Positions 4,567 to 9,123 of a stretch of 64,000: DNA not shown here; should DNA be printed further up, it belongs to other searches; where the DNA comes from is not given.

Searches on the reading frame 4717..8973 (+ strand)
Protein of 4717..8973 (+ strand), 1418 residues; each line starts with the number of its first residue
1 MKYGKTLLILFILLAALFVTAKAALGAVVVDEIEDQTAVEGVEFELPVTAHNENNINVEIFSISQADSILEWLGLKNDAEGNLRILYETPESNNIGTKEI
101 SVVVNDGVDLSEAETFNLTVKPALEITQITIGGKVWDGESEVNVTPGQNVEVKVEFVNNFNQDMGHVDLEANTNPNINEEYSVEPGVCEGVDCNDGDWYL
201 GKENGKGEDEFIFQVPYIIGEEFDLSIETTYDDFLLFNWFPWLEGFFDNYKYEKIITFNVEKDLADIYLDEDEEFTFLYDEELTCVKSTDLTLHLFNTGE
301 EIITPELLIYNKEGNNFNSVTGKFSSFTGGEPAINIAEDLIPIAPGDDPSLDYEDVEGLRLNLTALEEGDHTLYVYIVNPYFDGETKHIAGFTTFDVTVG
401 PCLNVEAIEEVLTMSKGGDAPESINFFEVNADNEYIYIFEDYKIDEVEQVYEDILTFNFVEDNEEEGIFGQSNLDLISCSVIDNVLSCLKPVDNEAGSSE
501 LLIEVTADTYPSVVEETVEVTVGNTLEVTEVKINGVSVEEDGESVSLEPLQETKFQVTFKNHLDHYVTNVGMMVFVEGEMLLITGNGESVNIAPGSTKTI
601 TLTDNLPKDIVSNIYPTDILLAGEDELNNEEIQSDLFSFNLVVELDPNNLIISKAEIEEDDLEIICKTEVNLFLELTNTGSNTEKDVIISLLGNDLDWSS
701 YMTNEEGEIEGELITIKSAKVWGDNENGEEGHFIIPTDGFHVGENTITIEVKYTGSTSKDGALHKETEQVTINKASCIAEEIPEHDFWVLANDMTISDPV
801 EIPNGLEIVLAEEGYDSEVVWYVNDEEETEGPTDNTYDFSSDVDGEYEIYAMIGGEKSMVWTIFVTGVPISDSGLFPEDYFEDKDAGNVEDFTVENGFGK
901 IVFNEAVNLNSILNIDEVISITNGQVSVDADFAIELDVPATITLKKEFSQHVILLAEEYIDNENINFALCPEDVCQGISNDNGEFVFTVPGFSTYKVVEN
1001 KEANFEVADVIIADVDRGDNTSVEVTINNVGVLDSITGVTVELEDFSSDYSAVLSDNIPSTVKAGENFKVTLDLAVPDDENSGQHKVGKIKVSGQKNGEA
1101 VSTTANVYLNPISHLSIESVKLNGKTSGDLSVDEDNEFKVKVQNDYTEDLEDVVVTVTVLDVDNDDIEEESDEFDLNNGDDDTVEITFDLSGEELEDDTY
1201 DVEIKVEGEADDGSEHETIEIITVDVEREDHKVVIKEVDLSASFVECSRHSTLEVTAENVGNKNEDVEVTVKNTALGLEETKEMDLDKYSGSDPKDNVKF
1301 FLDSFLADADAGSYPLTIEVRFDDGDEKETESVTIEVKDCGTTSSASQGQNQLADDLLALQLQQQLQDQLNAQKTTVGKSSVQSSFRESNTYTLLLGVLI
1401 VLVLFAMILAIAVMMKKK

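Call 31: search_protein_families(library=ncbifam, proteins=[window:4717-8973:+], max_evalue=1e-10)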
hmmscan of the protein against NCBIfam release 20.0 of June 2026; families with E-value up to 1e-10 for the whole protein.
window:4717-8973:+ (1418 aa): 1 family
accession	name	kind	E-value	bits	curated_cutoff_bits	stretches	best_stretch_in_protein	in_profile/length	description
NF033506.0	PACE-CTERM-PROT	exception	3.7e-15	55.6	110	1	1114-1327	224-457/627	putative S-layer protein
